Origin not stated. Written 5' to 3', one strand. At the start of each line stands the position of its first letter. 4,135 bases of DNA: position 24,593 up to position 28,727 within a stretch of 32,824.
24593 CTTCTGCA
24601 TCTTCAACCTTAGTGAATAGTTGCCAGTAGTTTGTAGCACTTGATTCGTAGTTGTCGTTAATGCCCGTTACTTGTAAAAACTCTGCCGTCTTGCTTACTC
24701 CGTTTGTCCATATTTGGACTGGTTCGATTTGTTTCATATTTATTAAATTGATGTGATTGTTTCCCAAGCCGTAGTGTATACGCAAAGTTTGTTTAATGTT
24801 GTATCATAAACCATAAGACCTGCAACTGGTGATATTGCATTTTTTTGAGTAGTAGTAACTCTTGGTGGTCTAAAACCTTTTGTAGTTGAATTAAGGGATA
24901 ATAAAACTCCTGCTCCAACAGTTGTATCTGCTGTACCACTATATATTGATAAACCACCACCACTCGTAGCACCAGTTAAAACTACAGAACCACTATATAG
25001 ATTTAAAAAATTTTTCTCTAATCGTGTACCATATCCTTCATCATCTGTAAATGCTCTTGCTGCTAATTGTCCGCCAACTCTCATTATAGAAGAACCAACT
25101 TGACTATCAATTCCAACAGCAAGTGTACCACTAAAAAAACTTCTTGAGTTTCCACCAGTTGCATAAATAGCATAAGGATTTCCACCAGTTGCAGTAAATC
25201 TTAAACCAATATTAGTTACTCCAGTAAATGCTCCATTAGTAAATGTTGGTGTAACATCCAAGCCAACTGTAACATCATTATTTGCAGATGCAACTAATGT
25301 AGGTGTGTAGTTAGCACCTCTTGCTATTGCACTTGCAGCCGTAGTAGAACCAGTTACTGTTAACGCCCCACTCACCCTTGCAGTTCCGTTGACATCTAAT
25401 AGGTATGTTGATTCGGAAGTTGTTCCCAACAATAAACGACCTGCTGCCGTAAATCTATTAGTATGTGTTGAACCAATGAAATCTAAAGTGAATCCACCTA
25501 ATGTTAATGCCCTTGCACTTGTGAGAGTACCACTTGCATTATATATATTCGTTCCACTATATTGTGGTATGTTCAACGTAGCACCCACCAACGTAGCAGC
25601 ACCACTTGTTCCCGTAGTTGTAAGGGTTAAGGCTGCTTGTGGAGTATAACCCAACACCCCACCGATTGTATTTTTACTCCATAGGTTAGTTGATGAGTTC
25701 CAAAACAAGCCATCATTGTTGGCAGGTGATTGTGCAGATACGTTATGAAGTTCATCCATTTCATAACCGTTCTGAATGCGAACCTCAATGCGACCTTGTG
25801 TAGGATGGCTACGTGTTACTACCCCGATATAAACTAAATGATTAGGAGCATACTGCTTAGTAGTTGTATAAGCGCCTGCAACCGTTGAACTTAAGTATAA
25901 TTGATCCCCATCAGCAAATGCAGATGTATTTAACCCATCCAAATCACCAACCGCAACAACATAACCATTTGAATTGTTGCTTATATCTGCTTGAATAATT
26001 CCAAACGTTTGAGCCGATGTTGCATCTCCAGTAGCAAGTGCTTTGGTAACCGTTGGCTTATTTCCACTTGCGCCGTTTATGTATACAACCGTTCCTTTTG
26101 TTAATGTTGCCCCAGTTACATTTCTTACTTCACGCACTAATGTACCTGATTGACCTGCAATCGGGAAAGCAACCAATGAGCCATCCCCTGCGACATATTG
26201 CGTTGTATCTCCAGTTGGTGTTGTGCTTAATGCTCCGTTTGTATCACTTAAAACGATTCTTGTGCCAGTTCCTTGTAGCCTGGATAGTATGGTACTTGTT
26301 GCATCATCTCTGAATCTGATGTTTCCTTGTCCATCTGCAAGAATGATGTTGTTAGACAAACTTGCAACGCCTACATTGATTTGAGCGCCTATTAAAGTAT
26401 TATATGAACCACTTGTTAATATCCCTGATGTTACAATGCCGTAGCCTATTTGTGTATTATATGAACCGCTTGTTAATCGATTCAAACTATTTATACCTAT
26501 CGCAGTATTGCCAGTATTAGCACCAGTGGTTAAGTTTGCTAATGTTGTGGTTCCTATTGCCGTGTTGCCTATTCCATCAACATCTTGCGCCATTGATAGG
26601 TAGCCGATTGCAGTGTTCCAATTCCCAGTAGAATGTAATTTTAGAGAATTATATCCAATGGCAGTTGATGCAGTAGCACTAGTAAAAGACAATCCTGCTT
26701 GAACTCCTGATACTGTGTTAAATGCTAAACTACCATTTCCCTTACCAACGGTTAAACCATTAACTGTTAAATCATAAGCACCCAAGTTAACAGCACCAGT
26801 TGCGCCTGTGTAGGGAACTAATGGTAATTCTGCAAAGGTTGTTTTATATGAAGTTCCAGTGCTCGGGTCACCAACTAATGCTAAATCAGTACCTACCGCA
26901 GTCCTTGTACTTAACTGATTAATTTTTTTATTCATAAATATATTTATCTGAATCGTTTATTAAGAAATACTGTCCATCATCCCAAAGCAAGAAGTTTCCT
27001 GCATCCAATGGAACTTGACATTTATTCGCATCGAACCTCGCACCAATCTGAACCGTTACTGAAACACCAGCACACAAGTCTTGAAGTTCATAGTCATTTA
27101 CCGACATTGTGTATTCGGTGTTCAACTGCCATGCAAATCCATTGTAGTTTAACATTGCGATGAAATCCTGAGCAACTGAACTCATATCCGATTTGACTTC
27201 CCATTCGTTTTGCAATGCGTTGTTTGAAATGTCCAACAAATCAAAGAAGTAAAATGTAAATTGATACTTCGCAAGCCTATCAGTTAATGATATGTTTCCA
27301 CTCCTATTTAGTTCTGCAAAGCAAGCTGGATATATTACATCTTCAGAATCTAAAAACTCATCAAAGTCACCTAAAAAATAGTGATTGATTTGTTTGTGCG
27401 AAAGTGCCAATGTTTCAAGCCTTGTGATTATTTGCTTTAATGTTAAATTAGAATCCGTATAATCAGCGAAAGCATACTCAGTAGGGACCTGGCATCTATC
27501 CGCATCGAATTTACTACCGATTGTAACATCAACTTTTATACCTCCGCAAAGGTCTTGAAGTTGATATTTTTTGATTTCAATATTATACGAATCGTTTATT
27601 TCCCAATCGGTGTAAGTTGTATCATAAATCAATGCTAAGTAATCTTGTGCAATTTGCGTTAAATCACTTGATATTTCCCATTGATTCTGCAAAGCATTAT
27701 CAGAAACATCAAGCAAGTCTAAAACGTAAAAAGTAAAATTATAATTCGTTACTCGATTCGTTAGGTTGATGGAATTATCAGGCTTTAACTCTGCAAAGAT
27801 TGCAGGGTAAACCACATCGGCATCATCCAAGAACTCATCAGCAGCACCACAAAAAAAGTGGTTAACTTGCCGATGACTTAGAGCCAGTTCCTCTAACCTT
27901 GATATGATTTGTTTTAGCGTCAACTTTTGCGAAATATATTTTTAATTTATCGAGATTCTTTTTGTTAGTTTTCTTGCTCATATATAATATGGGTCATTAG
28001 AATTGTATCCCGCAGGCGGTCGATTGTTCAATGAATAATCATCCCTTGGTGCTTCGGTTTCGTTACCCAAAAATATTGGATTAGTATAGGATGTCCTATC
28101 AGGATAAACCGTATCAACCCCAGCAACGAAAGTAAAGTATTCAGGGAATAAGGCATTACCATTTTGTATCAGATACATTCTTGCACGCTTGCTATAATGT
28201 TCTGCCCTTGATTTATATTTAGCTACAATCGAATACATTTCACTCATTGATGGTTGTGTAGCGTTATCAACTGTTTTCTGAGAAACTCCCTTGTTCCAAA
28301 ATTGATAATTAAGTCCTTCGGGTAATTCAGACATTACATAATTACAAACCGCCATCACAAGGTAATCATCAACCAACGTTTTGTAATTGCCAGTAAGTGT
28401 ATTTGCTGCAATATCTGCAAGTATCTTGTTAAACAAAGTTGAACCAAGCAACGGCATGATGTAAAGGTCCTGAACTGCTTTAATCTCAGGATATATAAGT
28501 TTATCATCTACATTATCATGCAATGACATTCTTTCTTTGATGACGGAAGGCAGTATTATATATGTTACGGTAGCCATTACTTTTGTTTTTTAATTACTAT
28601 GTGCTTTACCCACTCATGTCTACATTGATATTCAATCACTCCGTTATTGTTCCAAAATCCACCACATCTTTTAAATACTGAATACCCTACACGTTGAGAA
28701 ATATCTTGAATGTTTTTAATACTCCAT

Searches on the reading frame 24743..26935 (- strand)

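Call 12: search_protein_families(library=phrogs, proteins=[window:24743-26935:-], max_evalue=0.001)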
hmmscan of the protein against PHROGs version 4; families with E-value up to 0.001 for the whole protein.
window:24743-26935:- (730 aa): 3 families
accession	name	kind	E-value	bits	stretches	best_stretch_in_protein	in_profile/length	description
phrog_6002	-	head and packaging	1.2e-15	57.2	1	47-187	671-811/1183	virion structural protein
phrog_23837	-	head and packaging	9.9e-11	42.2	1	51-201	243-388/507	virion structural protein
phrog_4636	-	tail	9.8e-10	38.5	1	87-194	235-349/763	tail spike protein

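Call 82: search_protein_families(library=pfam, proteins=[window:24743-26935:-], max_evalue=0.01)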
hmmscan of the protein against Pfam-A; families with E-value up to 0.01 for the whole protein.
window:24743-26935:- (730 aa): 0 families

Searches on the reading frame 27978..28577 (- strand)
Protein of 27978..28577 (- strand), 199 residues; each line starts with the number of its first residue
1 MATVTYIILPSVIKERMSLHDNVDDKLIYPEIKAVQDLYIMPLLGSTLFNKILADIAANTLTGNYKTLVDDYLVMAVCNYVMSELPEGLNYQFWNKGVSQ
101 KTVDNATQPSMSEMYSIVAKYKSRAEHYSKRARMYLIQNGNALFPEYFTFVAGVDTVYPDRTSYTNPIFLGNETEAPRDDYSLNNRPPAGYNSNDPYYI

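Call 12: search_protein_families(library=phrogs, proteins=[window:27978-28577:-], max_evalue=0.001)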
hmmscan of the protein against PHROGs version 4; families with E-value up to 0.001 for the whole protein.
window:27978-28577:- (199 aa): 1 family
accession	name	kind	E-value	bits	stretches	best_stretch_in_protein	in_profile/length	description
phrog_35048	-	unknown function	6.7e-13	49.8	1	1-147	1-147/184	-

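Call 82: search_protein_families(library=pfam, proteins=[window:27978-28577:-], max_evalue=0.01)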
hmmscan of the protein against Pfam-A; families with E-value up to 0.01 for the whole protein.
window:27978-28577:- (199 aa): 1 family
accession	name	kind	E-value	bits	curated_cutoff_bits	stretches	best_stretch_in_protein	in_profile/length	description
PF20459.4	DUF6712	-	1e-19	71.1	25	1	41-148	2-112/121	Family of unknown function (DUF6712)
